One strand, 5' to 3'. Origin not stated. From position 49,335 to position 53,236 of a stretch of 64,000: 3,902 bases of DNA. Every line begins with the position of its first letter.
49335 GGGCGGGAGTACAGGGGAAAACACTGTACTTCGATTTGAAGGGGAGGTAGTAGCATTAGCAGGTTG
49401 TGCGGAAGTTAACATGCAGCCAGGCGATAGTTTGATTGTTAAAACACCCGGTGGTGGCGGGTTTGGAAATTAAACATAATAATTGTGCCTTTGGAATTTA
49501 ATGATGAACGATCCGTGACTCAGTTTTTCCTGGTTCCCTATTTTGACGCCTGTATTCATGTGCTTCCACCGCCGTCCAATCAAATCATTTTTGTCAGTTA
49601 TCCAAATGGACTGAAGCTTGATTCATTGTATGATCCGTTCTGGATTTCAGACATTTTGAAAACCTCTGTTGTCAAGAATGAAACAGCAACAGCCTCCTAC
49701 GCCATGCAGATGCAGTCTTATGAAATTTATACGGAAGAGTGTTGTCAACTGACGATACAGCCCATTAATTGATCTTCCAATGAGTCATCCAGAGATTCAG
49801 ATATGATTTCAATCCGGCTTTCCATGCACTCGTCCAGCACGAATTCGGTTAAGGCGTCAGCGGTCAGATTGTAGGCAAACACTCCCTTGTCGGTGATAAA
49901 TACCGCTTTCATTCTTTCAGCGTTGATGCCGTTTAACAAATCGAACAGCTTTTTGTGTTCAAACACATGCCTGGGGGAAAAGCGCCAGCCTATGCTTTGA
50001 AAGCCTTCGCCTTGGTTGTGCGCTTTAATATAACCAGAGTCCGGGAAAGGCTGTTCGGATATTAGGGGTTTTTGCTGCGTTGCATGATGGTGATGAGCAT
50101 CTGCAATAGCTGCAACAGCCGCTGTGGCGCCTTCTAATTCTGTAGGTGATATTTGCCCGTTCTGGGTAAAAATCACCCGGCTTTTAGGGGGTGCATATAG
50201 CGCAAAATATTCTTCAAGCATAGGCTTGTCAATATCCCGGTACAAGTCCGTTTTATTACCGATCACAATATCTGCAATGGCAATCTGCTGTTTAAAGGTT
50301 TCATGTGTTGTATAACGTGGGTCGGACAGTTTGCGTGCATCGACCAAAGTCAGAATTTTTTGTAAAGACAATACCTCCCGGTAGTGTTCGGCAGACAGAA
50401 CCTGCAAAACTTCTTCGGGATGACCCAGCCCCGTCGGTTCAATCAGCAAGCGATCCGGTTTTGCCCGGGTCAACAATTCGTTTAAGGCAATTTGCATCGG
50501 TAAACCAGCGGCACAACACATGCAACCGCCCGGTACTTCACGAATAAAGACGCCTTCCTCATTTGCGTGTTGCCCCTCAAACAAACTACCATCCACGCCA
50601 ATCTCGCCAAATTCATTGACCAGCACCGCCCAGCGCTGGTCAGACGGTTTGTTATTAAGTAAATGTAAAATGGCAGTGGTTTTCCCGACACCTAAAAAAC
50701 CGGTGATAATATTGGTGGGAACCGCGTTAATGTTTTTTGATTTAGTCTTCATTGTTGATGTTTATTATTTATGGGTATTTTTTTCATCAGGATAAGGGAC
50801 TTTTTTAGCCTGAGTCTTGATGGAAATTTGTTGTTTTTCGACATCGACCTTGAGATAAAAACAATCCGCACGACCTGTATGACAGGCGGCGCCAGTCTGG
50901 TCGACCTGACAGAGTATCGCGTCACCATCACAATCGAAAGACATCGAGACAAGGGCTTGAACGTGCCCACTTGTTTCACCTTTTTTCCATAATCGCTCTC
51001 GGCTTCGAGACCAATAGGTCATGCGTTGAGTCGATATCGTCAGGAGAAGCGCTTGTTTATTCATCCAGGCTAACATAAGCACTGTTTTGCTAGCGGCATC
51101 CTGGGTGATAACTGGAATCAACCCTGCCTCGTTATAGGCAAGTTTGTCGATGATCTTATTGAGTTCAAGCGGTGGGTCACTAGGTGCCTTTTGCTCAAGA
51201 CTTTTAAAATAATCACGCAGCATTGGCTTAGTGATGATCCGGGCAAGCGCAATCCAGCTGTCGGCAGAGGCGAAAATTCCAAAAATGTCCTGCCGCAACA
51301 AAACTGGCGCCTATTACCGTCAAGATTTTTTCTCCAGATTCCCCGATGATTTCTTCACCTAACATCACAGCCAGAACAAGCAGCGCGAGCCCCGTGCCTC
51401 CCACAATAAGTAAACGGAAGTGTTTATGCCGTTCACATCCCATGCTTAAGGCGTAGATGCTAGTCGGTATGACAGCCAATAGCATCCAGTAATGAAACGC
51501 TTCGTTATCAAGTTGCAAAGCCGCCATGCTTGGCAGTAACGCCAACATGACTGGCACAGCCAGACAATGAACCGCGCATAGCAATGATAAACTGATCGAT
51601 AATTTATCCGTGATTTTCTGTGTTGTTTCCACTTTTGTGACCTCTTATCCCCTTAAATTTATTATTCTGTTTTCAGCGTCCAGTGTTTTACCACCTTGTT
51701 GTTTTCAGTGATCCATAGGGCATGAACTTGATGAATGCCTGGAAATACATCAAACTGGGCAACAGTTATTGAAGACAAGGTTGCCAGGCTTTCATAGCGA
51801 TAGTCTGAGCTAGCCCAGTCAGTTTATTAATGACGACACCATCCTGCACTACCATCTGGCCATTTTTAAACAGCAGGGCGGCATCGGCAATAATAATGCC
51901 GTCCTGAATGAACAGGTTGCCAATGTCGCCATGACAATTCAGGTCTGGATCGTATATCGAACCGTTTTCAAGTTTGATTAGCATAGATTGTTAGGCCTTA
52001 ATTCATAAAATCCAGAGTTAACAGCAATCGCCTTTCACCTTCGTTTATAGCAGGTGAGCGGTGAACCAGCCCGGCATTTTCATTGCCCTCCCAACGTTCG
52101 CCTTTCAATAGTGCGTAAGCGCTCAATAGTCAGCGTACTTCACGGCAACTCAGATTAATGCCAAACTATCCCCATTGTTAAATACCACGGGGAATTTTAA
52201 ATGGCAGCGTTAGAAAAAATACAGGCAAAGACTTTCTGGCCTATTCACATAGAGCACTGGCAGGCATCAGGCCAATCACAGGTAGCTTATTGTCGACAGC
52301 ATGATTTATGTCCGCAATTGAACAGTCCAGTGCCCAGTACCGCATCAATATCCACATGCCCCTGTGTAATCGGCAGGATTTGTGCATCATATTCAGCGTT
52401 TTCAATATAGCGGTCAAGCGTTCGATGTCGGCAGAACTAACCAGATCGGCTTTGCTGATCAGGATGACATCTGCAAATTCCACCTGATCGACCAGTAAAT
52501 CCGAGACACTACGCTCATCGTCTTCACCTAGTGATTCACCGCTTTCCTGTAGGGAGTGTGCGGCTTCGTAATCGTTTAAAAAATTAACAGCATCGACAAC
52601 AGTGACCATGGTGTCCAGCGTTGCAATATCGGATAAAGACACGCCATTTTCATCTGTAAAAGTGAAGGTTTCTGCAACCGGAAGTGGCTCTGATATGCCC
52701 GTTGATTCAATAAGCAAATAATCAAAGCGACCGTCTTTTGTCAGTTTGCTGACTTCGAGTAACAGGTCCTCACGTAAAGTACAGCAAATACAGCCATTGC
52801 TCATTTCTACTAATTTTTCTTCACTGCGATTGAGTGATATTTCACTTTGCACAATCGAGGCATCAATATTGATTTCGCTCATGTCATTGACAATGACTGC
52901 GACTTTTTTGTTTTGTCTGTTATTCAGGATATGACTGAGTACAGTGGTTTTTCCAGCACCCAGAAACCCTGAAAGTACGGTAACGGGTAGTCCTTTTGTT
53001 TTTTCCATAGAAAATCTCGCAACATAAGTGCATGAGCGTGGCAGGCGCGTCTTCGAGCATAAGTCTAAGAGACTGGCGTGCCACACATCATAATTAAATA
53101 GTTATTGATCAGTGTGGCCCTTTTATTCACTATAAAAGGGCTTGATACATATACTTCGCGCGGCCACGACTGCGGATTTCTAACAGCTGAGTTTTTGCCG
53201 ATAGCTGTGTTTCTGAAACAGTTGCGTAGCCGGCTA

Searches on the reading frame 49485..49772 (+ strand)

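Call 109: search_protein_families(library=pfam, proteins=[window:49485-49772:+], max_evalue=0.001)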
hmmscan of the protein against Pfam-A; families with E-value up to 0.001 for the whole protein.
window:49485-49772:+ (95 aa): 1 family
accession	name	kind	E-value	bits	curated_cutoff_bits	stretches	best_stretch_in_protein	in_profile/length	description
PF11736.14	DUF3299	-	1.5e-29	103.3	22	1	1-79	59-137/139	Protein of unknown function (DUF3299)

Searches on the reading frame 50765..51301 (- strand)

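Call 3: search_protein_families(library=pfam, proteins=[window:50765-51301:-], max_evalue=0.01)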
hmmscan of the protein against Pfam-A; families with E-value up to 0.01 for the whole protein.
window:50765-51301:- (178 aa): 1 family
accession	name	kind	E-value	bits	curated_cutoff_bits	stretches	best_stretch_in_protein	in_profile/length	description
PF01502.23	PRA-CH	-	2e-34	117.7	27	1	76-149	1-74/74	Phosphoribosyl-AMP cyclohydrolase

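Call 4: search_protein_families(library=ncbifam, proteins=[window:50765-51301:-], max_evalue=0.01)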
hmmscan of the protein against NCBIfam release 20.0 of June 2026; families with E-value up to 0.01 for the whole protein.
window:50765-51301:- (178 aa): 2 families
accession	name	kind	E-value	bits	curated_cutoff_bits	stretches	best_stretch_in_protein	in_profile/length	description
NF000768.0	PRK00051.1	equivalog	5.1e-49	165.1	126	1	48-163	10-125/131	phosphoribosyl-AMP cyclohydrolase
NF002747.0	PRK02759.1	equivalog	5.9e-45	153.4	187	1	49-159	5-116/208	bifunctional phosphoribosyl-AMP cyclohydrolase/phosphoribosyl-ATP diphosphatase HisIE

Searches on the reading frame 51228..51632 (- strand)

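Call 3: search_protein_families(library=pfam, proteins=[window:51228-51632:-], max_evalue=0.01)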
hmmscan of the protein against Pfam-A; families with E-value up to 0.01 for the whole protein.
window:51228-51632:- (134 aa): 1 family
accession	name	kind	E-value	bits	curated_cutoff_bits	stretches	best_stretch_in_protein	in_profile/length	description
PF03203.19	MerC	-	7.3e-31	107.4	27.6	1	9-121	1-108/108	MerC mercury resistance protein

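Call 4: search_protein_families(library=ncbifam, proteins=[window:51228-51632:-], max_evalue=0.01)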
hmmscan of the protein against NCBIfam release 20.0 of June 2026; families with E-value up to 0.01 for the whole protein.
window:51228-51632:- (134 aa): 0 families

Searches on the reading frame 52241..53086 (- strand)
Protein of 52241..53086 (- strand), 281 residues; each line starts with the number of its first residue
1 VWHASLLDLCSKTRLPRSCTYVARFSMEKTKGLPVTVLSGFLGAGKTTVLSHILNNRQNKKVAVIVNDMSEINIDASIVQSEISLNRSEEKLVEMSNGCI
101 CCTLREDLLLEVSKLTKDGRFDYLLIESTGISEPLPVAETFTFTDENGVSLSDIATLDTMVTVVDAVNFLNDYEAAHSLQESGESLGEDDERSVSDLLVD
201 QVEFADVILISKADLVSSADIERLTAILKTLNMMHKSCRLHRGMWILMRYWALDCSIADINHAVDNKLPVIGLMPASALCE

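Call 3: search_protein_families(library=pfam, proteins=[window:52241-53086:-], max_evalue=0.01)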
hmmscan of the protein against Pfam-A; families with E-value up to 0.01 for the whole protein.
window:52241-53086:- (281 aa): 6 families
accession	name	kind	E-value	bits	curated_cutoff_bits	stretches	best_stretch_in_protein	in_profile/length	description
PF02492.25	cobW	-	4.8e-54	183.1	20.7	1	34-235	1-176/180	CobW/HypB/UreG, nucleotide-binding domain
PF25199.1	nSTAND_NTPase5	-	0.00084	19.6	34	1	22-76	29-85/145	Novel STAND NTPase 5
PF03193.22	RsgA_GTPase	-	0.0033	17.7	30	0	34-65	107-137/174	RsgA GTPase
PF13401.12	AAA_22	-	0.0071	17.1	27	0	35-70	7-33/130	AAA domain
PF10412.15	TrwB_AAD_bind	-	0.0074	15.6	20.5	0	25-69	7-51/387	Type IV secretion-system coupling protein DNA-binding domain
PF03308.22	MeaB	-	0.0087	15.5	23.1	0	37-89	37-91/273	Methylmalonyl Co-A mutase-associated GTPase MeaB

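Call 4: search_protein_families(library=ncbifam, proteins=[window:52241-53086:-], max_evalue=0.01)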
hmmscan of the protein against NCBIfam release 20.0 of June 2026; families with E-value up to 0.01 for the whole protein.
window:52241-53086:- (281 aa): 12 families
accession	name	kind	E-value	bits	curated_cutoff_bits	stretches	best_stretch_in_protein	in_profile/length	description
NF038288.1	chaper_GTP_ZigA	equivalog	3.7e-114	381.7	600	1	33-243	1-212/390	zinc metallochaperone GTPase ZigA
TIGR02475.1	CobW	equivalog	1.5e-41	142.4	332.1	1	33-229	4-199/342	cobalamin biosynthesis protein CobW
NF008578.0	PRK11537.1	equivalog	3.1e-29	102.2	361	1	32-232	3-177/318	GTPase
NF047431.1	hiber_recruit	equivalog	3e-23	82.4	375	1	34-232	3-205/402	ribosome hibernation factor-recruiting GTPase MRF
NF041053.1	CobW_rel_Se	equivalog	3e-14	53.1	180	1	36-172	4-131/195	CobW-related selenoprotein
TIGR00073.1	hypB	equivalog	1.2e-07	31.5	121.2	1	32-130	29-120/217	hydrogenase nickel incorporation protein HypB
TIGR03819.1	heli_sec_ATPase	hypoth_equivalog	0.0001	21.6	373.15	1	36-76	181-221/340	TadA family conjugal transfer-associated ATPase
NF011062.0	PRK14494.1-1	equivalog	0.00014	21.4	323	1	40-127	8-91/231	putative molybdopterin-guanine dinucleotide biosynthesis protein MobB/FeS domain-containing protein protein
NF006821.0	PRK09344.1-3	subfamily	0.00053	18.7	369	1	35-123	224-312/525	phosphoenolpyruvate carboxykinase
NF041000.1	ATPase_ComGA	equivalog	0.0026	16.8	300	1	27-83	124-179/267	competence type IV pilus ATPase ComGA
NF045998.1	cleave_ABC_plasm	equivalog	0.0028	16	500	1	37-96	497-556/673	Mbov_0121 family peptidase domain-containing ABC transporter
TIGR02788.1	VirB11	equivalog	0.0063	15.6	249.95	1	37-130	148-242/308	P-type DNA transfer ATPase VirB11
